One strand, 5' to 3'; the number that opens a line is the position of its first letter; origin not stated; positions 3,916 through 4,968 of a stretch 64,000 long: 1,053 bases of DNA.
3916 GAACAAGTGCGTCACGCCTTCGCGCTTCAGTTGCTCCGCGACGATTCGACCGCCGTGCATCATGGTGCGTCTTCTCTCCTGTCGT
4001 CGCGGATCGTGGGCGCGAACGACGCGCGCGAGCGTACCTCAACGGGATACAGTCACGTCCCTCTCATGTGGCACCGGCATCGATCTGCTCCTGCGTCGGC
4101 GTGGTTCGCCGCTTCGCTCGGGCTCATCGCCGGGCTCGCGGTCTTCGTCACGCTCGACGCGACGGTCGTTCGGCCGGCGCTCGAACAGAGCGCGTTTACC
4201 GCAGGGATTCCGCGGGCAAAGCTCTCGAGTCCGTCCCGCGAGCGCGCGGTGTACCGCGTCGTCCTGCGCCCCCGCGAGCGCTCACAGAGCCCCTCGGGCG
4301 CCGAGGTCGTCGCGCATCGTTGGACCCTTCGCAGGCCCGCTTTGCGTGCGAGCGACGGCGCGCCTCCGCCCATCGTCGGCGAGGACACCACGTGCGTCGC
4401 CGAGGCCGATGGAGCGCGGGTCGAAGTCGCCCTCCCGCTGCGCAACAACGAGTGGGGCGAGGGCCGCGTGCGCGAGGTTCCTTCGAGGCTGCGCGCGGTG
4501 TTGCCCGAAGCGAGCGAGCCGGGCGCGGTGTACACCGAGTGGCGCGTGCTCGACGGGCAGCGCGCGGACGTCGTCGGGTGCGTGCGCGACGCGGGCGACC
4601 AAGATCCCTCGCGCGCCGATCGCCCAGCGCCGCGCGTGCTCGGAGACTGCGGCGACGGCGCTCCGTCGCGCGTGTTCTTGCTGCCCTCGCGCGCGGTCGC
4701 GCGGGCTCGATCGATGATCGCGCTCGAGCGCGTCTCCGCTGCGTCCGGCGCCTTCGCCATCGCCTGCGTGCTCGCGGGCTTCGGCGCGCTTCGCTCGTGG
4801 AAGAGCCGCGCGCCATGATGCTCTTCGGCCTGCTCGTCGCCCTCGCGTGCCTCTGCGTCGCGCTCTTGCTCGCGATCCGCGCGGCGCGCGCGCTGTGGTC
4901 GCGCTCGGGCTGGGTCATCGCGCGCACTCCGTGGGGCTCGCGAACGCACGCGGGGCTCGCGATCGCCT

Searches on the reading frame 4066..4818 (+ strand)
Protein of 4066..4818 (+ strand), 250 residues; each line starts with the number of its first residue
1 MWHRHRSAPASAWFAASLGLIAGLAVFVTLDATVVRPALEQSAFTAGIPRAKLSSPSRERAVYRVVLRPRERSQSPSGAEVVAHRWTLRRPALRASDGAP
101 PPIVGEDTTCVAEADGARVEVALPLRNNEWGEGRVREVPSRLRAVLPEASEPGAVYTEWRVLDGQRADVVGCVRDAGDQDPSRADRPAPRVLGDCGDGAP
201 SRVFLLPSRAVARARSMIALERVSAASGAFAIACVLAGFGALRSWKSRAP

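Call 3: search_protein_families(library=pfam, proteins=[window:4066-4818:+], max_evalue=1)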
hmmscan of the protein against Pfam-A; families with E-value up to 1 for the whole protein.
window:4066-4818:+ (250 aa): 0 families

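Call 4: search_protein_families(library=ncbifam, proteins=[window:4066-4818:+], max_evalue=1)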
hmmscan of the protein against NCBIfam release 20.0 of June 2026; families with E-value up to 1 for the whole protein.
window:4066-4818:+ (250 aa): 0 families

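Call 9: find_homologous_proteins(query=window:4066-4818:+, max_evalue=0.01)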
Query window:4066-4818:+ (250 aa): 14 proteins with E <= 0.01 among 8000 candidates.
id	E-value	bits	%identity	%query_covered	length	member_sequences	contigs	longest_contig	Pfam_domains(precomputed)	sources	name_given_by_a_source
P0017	1.6e-145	501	93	100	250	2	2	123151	-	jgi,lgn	jgi:hypothetical protein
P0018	5.9e-127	440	85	100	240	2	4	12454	-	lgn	-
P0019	1.7e-123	429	80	100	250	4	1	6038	-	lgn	-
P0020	4.7e-121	421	82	100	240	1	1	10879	-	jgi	-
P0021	1.4e-110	387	77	100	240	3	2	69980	-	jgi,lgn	jgi:hypothetical protein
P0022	2.0e-96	340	71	100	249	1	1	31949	-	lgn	-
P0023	5.3e-95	336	69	98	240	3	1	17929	-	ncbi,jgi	jgi:hypothetical protein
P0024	1.1e-94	335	70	98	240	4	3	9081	-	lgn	-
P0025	8.6e-88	312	66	99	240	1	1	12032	-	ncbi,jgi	jgi:hypothetical protein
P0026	5.2e-79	283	64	91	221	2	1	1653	-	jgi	jgi:hypothetical protein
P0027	6.8e-69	250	57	99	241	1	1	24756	-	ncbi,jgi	jgi:hypothetical protein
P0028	1.6e-50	190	45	99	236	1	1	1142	-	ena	-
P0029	4.0e-47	179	45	98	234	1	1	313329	-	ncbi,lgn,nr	ncbi:MAG: hypothetical protein Q8Q09_28135 [Deltaproteobacteria bacterium]|nr:hypothetical protein [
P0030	3.0e-33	133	53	62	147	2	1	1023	-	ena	-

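Call 47: search_protein_representatives(alignment_id=A5)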
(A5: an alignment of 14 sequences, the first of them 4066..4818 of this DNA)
Query: 14 sequences, 240 profile positions. Proteins with E-value up to 0.001 (for the whole library): 14; up to 1e-10: 12; up to 1e-30: 6. The best 14 are listed.
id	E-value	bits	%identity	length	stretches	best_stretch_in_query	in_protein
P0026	6.1e-102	356.4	-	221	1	20-239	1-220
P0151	2.7e-94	331.4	-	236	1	1-238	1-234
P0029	5.6e-91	320.5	-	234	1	1-239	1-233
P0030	2.4e-49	184.2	-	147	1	97-234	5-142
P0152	2.8e-40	154.6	-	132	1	112-237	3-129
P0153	3.7e-40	154.2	-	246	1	2-239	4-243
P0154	1.7e-29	119.3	-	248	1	1-235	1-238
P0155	2.3e-29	118.9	-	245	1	2-239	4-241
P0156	7.1e-26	107.4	-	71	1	170-239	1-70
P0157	8.0e-23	97.4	-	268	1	2-237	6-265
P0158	1.3e-15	73.8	-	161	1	19-174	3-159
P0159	3.0e-13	66.1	-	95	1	152-239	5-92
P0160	1.6e-07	47.3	-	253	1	17-234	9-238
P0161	4.2e-04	36.1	-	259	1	9-227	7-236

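Call 51: search_protein_families(library=pfam, proteins=[P0160, P0161, P0157, P0154, P0155], max_evalue=10)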
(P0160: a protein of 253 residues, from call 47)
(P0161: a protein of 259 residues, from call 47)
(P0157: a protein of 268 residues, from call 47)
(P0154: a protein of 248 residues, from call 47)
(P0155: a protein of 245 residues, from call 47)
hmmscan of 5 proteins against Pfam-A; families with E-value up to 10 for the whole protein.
P0160 (253 aa): 0 families

P0161 (259 aa): 0 families

P0157 (268 aa): 0 families

P0154 (248 aa): 0 families

P0155 (245 aa): 3 families
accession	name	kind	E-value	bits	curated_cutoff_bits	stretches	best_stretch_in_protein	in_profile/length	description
PF20028.4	VMAP-C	-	0.0051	17.2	27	1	26-140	51-144/226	vWA-MoxR associated protein C-terminal domain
PF12483.13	GIDE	-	0.14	12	23.6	1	156-190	85-120/160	E3 Ubiquitin ligase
PF19639.4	DUF6142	-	9.1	7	27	1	191-224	34-67/103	Family of unknown function (DUF6142)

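Call 58: search_solved_structures(query=A5, max_evalue=10)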
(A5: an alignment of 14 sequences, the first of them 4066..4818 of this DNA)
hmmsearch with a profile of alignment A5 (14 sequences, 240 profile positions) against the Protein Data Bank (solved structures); distinct sequences matched with E-value up to 10: 0.

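Call 67: find_encoding_contigs(protein=P0160, flank=5000, max_places=2)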
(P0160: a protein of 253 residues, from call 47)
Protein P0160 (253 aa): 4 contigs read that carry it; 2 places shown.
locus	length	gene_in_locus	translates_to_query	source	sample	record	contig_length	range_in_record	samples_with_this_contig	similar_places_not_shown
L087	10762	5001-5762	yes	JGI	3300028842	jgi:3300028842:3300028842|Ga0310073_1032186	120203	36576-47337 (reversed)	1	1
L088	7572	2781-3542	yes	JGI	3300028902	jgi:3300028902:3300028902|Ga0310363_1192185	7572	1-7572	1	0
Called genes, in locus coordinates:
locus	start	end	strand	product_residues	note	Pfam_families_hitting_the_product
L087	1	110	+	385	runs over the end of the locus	PF00512:HisKA, PF02518:HATPase_c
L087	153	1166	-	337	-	PF26233:NicX, PF02073:Peptidase_M29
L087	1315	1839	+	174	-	PF18546:MetOD1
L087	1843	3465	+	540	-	PF00512:HisKA, PF02518:HATPase_c, PF00072:Response_reg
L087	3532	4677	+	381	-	-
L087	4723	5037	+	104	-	-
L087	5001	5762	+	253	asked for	-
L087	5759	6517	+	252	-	-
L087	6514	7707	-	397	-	-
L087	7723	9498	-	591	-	PF10604:Polyketide_cyc2 (faint)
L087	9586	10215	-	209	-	PF02798:GST_N, PF13417:GST_N_3, PF13409:GST_N_2, PF13410:GST_C_2, PF00043:GST_C, PF14497:GST_C_3 (weak)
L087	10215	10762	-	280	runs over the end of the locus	PF03781:FGE-sulfatase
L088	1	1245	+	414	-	?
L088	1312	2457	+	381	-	-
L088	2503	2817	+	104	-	-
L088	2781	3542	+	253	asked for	-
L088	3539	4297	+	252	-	-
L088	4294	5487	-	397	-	-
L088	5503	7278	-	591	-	PF10604:Polyketide_cyc2 (faint)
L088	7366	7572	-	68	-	?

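Call 68: find_encoding_contigs(protein=P0157, flank=5000, max_places=2)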
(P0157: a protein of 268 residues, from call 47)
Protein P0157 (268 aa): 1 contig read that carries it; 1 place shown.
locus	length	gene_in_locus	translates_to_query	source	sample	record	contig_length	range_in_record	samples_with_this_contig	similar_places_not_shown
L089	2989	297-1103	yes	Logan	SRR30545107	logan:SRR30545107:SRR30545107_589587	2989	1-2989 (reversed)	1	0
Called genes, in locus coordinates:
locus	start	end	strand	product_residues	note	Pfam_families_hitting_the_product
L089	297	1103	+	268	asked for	-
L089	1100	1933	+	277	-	-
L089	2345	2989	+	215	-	?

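Call 70: search_protein_families(library=pfam, proteins=[L087:5759-6517:+, L089:1100-1933:+, L087:6514-7707:-, L087:3532-4677:+, L087:4723-5037:+], max_evalue=1)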
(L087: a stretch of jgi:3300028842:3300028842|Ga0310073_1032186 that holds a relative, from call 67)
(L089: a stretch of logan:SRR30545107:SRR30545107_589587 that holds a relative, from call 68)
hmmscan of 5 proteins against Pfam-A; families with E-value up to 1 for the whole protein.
L087:5759-6517:+ (252 aa): 0 families

L089:1100-1933:+ (277 aa): 0 families

L087:6514-7707:- (397 aa): 0 families

L087:3532-4677:+ (381 aa): 2 families
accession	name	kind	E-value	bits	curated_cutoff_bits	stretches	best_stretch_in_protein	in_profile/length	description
PF02415.23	Chlam_PMP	-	0.00063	20.2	20.6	2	317-332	2-17/19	Chlamydia polymorphic membrane protein (Chlamydia_PMP) repeat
PF21827.1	New_glue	-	0.099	12.8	31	1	1-42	1-43/94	New glue protein family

L087:4723-5037:+ (104 aa): 0 families

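Call 75: search_protein_families(library=padloc, proteins=[window:4066-4818:+], max_evalue=0.1)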
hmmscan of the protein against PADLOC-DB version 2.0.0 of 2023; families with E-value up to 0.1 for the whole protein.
window:4066-4818:+ (250 aa): 0 families

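Call 76: search_protein_families(library=phrogs, proteins=[window:4066-4818:+], max_evalue=0.1)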
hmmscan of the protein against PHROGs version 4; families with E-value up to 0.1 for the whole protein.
window:4066-4818:+ (250 aa): 0 families
